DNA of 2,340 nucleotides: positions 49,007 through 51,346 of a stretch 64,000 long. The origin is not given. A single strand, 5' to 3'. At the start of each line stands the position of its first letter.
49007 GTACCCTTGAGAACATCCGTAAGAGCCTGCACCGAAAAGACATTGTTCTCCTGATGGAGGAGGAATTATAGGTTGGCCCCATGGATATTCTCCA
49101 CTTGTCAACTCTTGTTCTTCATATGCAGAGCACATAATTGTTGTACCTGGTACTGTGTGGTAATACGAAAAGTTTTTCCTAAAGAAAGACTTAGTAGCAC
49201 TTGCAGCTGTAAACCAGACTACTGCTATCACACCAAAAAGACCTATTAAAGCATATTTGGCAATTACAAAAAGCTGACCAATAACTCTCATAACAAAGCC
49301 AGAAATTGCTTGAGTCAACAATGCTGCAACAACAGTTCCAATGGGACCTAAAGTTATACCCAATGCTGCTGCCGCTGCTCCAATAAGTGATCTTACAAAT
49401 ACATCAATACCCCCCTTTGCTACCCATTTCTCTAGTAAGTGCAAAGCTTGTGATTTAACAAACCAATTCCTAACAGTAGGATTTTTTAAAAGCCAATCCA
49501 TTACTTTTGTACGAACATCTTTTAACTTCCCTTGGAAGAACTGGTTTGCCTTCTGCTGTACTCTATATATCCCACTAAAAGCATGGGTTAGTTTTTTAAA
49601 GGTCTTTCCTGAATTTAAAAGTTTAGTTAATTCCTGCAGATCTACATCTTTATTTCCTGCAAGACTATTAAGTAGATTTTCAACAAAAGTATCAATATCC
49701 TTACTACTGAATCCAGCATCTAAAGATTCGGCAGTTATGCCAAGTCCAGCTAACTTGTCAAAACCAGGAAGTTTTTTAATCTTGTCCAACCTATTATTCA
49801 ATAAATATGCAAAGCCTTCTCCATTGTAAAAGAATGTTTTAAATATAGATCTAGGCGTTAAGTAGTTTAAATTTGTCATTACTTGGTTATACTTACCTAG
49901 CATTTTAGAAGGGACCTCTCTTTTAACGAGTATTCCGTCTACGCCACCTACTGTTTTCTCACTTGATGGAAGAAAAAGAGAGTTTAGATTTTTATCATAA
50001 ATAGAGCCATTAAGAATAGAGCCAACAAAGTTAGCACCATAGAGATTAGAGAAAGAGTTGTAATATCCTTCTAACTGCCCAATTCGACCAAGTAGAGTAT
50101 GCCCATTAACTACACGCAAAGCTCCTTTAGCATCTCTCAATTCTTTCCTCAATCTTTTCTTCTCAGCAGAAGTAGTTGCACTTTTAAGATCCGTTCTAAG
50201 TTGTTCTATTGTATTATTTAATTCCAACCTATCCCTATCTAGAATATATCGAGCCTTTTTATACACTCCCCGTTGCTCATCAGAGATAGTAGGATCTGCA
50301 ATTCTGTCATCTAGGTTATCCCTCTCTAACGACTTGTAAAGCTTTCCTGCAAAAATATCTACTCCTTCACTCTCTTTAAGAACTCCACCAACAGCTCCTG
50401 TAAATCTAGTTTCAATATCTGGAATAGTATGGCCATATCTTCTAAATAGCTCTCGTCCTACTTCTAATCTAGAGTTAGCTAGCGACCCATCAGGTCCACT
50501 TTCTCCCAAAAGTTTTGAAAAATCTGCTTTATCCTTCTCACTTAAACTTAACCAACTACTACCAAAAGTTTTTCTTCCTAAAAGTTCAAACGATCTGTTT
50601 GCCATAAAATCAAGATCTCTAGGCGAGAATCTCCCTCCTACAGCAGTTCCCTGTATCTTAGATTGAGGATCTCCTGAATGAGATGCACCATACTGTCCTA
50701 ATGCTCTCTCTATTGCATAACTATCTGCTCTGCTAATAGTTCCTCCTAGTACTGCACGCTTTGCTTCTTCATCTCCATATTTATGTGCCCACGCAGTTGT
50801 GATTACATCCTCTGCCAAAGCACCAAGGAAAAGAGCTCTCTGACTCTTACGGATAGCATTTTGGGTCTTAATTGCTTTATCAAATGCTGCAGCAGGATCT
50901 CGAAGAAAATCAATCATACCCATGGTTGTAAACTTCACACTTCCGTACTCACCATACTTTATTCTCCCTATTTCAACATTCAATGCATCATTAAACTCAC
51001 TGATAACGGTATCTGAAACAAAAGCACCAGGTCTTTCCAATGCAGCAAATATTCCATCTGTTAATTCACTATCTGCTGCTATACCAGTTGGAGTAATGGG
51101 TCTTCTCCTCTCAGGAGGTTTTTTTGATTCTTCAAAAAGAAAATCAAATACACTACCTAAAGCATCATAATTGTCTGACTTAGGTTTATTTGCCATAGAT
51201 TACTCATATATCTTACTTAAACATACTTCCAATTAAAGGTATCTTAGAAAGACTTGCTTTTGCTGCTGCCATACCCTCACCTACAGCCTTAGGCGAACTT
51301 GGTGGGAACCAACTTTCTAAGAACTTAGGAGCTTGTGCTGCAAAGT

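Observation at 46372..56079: Co-directional seven-gene island encoding only envelope or secreted proteins with two peptidoglycan-hydrolase domains: candidate undescribed surface apparatus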

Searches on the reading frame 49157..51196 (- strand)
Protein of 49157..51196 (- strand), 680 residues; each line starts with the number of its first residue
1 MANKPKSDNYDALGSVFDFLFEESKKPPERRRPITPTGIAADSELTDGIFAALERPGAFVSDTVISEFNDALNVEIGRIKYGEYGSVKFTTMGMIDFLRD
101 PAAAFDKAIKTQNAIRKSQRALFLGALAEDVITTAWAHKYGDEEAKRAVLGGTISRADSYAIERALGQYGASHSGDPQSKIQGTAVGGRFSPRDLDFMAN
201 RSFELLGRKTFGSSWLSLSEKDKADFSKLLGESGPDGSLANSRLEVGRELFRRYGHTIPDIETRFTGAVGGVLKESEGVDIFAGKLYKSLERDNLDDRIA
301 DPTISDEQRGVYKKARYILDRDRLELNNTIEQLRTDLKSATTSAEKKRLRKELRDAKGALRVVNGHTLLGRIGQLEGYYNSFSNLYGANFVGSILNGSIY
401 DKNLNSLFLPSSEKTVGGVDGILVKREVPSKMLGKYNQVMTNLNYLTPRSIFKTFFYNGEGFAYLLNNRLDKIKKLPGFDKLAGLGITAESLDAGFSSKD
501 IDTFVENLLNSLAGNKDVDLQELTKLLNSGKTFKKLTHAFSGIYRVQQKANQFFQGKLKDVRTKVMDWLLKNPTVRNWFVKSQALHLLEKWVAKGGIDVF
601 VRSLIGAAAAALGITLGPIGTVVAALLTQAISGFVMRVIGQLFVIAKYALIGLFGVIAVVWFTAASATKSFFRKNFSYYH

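Call 92: find_homologous_proteins(query=A6, max_evalue=0.001)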
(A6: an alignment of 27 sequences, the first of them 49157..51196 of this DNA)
Query A6 (27 sequences) (680 aa, profile of the alignment): 47 proteins with E <= 0.001 among 8000 candidates.
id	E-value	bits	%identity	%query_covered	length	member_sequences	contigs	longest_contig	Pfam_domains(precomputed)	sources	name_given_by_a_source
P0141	2.3e-218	745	36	100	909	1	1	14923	-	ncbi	-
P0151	3.0e-218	745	35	100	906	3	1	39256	-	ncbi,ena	-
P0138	1.5e-216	739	37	100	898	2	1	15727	PF01551.30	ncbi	-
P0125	2.1e-216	739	54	100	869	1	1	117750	-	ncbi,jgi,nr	ncbi:MAG: hypothetical protein RBT33_00510 [Candidatus Dojkabacteria bacterium]|jgi:hypothetical pro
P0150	6.3e-216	737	36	100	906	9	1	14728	-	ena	-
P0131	1.3e-207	710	40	100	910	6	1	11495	-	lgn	-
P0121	1.0e-205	703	100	100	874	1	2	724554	-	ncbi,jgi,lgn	ncbi:MAG: M23 family metallopeptidase [Candidatus Dojkabacteria bacterium]|jgi:hypothetical protein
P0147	1.3e-204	700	36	100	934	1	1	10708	-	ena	-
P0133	1.5e-202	693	44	96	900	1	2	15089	-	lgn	-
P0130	1.0e-197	677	47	98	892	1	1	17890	-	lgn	-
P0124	7.3e-193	661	55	100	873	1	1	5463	-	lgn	-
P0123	6.6e-192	658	55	100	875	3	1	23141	-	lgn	-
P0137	1.2e-190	654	38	100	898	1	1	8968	-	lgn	-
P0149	2.9e-190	652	35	100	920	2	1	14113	-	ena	-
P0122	6.8e-190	651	55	100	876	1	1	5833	-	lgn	-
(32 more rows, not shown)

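Call 104: find_related_loci(query=A6, collection=viral_contigs, flank=8000)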
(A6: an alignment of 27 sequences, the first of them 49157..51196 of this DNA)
Query A6 (680 aa) in viral_contigs; peptide patterns used: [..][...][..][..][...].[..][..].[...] (x = any residue, [..] = any of these).
132 stretches matched a pattern, but none encodes a relative of the query by tblastn (E <= 1e-3).
